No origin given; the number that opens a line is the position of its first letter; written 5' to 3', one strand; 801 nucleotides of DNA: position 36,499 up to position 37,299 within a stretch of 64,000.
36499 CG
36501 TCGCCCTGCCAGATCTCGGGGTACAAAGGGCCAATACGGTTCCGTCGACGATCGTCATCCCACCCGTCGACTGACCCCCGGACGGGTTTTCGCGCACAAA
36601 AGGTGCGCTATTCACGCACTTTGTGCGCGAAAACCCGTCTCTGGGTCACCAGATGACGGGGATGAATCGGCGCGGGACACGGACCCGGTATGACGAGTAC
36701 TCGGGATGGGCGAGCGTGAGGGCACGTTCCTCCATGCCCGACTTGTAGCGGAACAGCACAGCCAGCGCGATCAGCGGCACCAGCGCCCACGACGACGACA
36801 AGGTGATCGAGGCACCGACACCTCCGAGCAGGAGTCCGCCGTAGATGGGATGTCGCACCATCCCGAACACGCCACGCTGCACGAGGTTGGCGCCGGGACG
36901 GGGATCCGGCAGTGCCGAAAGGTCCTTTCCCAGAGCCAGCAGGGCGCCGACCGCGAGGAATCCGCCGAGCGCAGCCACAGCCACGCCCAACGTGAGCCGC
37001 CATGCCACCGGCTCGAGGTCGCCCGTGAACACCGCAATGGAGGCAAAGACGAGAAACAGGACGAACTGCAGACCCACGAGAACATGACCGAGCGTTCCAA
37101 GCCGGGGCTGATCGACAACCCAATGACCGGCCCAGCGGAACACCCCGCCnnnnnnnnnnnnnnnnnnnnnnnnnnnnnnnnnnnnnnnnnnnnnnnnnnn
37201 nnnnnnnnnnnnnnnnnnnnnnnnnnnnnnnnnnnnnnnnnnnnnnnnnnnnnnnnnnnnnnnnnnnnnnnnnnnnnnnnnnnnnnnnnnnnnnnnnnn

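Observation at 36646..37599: FolK (HPPK) fused in-frame to an ICMT/PEMT-like membrane methyltransferase domain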

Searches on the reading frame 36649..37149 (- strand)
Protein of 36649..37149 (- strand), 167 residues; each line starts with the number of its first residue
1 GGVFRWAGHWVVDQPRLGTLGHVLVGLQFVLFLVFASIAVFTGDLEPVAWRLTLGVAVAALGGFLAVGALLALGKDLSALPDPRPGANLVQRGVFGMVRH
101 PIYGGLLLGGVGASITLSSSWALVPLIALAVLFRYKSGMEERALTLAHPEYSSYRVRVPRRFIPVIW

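Call 5: search_protein_families(library=ncbifam, proteins=[window:36649-37134:-], max_evalue=0.01)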
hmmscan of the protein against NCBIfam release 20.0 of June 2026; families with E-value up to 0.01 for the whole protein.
window:36649-37134:- (162 aa): 1 family
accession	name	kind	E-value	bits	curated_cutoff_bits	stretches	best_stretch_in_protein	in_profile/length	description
NF040696.1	isopcys_mtase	equivalog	1.9e-12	47.4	160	1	15-160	43-189/190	protein-S-isoprenylcysteine O-methyltransferase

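Call 20: search_solved_structures(query=window:36649-37134:-, max_evalue=1, show_alignments=3)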
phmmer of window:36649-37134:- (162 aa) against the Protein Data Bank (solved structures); distinct sequences matched with E-value up to 1: 4.
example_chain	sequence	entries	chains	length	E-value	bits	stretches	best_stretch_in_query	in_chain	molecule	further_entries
4a2n_B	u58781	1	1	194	6.3e-08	36.1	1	19-158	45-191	ISOPRENYLCYSTEINE CARBOXYL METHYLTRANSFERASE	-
5v7p_A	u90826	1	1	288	3.4e-06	30.4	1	35-153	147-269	Protein-S-isoprenylcysteine O-methyltransferase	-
5vg9_A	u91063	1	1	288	5.9e-06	29.7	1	35-153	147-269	Protein-S-isoprenylcysteine O-methyltransferase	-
8xku_G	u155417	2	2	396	0.00017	24.9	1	84-161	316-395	AtTam46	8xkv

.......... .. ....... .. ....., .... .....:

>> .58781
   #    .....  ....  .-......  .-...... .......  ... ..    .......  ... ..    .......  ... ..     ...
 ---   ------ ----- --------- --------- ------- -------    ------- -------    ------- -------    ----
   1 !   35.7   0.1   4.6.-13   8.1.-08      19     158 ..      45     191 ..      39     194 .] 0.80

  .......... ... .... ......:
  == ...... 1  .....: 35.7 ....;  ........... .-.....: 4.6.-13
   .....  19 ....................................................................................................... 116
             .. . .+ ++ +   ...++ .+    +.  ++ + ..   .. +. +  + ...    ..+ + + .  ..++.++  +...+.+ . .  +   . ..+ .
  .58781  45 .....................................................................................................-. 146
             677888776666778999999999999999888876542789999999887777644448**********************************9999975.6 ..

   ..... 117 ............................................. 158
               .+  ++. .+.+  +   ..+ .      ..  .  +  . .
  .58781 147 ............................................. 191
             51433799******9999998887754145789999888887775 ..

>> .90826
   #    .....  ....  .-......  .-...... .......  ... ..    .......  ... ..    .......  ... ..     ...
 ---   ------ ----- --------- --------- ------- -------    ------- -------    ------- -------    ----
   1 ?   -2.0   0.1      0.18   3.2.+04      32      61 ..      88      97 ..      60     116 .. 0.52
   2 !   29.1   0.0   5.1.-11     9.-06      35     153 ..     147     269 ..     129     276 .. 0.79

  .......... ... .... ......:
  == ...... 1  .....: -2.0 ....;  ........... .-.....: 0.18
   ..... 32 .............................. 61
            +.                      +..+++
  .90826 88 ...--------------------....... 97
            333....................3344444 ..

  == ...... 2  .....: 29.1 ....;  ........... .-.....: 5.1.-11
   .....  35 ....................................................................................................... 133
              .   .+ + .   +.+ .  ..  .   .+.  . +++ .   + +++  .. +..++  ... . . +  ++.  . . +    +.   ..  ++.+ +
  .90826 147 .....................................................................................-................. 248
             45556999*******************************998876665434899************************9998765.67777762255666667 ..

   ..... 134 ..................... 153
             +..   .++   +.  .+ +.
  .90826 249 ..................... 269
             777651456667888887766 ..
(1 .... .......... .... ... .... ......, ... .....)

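Call 33: search_protein_representatives(alignment_id=A2)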
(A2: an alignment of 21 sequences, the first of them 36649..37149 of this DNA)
Query: 21 sequences, 168 profile positions. Proteins with E-value up to 0.001 (for the whole library): 44661; up to 1e-10: 13382; up to 1e-30: 393. The best 150 are listed.
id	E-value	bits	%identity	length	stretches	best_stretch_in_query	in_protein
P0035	6.7e-62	224.5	-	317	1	2-168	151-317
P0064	2.4e-57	209.6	-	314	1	2-168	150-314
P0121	3.3e-52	192.9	-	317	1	2-168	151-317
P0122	4.1e-52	192.6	-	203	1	1-168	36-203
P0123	1.7e-47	177.6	-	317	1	2-168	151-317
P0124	6.0e-47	175.8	-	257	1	2-168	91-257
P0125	4.0e-44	166.6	-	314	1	2-168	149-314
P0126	2.1e-43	164.3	-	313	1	3-167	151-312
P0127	2.8e-43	163.9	-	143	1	26-167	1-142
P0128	2.9e-43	163.8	-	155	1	19-168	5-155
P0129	3.4e-43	163.6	-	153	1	20-168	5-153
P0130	4.9e-43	163.1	-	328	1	4-167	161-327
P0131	7.8e-43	162.4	-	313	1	1-168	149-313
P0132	9.0e-43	162.2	-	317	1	1-168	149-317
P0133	1.3e-42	161.7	-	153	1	18-168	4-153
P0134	1.5e-42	161.5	-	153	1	19-168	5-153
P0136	4.6e-42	159.9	-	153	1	19-167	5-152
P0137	6.4e-42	159.5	-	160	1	19-167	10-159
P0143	4.0e-41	156.9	-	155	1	14-168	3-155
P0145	4.5e-41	156.7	-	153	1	17-168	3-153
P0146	6.9e-41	156.1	-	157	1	19-167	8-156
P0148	3.2e-40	153.9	-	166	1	17-168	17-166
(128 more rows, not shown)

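Call 34: find_encoding_contigs(protein=P0128, flank=5000, max_places=3)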
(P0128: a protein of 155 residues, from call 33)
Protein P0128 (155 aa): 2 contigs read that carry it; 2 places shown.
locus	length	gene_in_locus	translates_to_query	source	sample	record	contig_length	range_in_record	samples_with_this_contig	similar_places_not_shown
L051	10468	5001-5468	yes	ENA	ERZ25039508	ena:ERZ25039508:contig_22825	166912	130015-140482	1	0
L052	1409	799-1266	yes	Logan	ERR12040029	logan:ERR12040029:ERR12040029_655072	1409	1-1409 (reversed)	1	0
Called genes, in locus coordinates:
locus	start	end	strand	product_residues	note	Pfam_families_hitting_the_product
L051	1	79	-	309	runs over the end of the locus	PF01145:Band_7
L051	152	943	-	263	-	PF01957:NfeD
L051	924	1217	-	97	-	PF03551:PadR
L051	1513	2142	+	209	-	PF14014:DUF4230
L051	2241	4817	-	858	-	PF02861:Clp_N, PF23569:NBD_SMAX1 (weak), PF00004:AAA, PF17871:AAA_lid_9, PF00004:AAA, PF07724:AAA_2, PF07728:AAA_5, PF10431:ClpB_D2-small, +7 more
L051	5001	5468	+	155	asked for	PF04191:PEMT, PF04140:ICMT (weak)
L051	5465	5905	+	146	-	PF01951:Archease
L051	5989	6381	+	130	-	PF01741:MscL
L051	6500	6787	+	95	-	PF04248:NTP_transf_9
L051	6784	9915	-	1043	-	PF05345:He_PIG, PF17803:Cadherin_4 (weak), PF17963:Big_9 (weak), PF05345:He_PIG, PF17963:Big_9 (weak), PF17803:Cadherin_4, PF17892:Cadherin_5, PF17963:Big_9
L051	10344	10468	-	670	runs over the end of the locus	PF17892:Cadherin_5 (faint), PF05345:He_PIG, PF17803:Cadherin_4 (weak), PF05345:He_PIG, PF17963:Big_9 (weak), PF05345:He_PIG, PF17963:Big_9 (weak)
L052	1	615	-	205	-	?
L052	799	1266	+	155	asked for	PF04191:PEMT, PF04140:ICMT (weak)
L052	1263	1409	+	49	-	?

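Call 35: find_encoding_contigs(protein=P0133, flank=5000, max_places=3)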
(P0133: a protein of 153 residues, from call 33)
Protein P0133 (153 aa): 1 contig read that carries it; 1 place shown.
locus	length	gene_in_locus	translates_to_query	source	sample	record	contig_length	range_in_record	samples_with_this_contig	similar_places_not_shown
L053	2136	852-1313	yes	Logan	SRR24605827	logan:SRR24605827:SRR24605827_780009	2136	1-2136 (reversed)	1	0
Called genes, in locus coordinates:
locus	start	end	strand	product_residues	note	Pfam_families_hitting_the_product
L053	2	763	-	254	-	?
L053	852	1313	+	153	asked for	PF04140:ICMT (weak), PF04191:PEMT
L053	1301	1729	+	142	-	PF01951:Archease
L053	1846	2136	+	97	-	?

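Call 44: search_protein_families(library=pfam, proteins=[window:36649-37149:-, P0128], max_evalue=10)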
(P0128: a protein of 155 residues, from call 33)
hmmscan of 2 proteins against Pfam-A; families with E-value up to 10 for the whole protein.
window:36649-37149:- (167 aa): 2 families
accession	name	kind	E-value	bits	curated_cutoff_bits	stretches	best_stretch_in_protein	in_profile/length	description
PF04191.18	PEMT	-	4.3e-09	37.2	25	1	50-141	1-95/105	Phospholipid methyltransferase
PF04140.19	ICMT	-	9.7e-06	26.4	24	1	67-144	13-93/95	Isoprenylcysteine carboxyl methyltransferase (ICMT) family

P0128 (155 aa): 5 families
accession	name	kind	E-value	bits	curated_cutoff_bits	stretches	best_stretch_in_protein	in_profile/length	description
PF04191.18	PEMT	-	2.1e-10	41.4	25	1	41-137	4-103/105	Phospholipid methyltransferase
PF04140.19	ICMT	-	3.5e-06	27.8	24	1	52-117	10-75/95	Isoprenylcysteine carboxyl methyltransferase (ICMT) family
PF06966.17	DUF1295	-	0.00019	21.4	20.4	1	15-119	94-198/235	Protein of unknown function (DUF1295)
PF11992.13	TgpA_N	-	0.073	12.5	30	1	6-121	15-112/333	TgpA N-terminal domain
PF13567.11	DUF4131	-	2.4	8.2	31.6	1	9-68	6-61/165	Domain of unknown function (DUF4131)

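Call 57: search_protein_families(library=ncbifam, proteins=[window:36649-37149:-, P0128], max_evalue=10)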
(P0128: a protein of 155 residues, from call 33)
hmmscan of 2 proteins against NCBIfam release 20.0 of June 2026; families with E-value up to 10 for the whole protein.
window:36649-37149:- (167 aa): 3 families
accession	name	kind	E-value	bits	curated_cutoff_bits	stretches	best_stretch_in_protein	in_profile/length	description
NF040696.1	isopcys_mtase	equivalog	2.1e-12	47.3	160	1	20-165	43-189/190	protein-S-isoprenylcysteine O-methyltransferase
TIGR04571.1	LmtA_Leptospira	exception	0.028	14.1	325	1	90-138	89-136/252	lipid A Kdo2 1-phosphate O-methyltransferase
NF052277.1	lmo0954_fam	equivalog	0.3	11.7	40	1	107-133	55-81/89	lmo0954 family membrane protein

P0128 (155 aa): 3 families
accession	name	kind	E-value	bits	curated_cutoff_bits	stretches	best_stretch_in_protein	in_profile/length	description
NF040696.1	isopcys_mtase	equivalog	2.5e-13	50.3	160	1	34-154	69-190/190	protein-S-isoprenylcysteine O-methyltransferase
TIGR04571.1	LmtA_Leptospira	exception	1.3e-05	25.1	325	1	77-135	87-147/252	lipid A Kdo2 1-phosphate O-methyltransferase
NF045656.1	MeththiolMtaseMddA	equivalog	0.0028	17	270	1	79-147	167-234/238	methanethiol S-methyltransferase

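Call 72: find_encoding_contigs(protein=P0136, flank=4000, max_places=2)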
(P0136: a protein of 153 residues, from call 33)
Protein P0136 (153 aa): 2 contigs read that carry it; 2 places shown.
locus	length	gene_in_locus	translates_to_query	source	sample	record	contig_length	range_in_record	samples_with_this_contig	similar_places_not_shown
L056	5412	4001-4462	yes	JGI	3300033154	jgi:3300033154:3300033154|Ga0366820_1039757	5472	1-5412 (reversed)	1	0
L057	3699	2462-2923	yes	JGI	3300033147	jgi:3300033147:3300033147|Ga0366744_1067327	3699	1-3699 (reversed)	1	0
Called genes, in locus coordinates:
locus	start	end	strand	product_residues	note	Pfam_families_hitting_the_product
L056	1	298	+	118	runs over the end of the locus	?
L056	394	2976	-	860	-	PF02861:Clp_N, PF23569:NBD_SMAX1, PF00004:AAA, PF17871:AAA_lid_9, PF00004:AAA, PF07724:AAA_2, PF07728:AAA_5, PF10431:ClpB_D2-small, +5 more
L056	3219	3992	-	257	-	PF13489:Methyltransf_23, PF08241:Methyltransf_11, PF08242:Methyltransf_12, PF13649:Methyltransf_25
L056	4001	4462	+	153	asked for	PF04191:PEMT (weak)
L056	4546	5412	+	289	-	?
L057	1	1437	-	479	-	?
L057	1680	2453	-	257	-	PF13489:Methyltransf_23, PF08241:Methyltransf_11, PF08242:Methyltransf_12, PF13649:Methyltransf_25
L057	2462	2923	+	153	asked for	PF04191:PEMT (weak)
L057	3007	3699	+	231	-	?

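Call 73: find_encoding_contigs(protein=P0143, flank=4000, max_places=2)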
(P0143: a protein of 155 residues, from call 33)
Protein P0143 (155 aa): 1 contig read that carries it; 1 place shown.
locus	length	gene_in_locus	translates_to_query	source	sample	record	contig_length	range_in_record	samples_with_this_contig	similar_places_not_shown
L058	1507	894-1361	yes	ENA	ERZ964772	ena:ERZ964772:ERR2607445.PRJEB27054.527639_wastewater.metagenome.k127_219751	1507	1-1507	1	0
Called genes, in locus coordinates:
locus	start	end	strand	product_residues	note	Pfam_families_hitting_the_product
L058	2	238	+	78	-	?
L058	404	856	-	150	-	PF01047:MarR, PF12802:MarR_2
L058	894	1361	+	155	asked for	PF04191:PEMT, PF04140:ICMT (faint)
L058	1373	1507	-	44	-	?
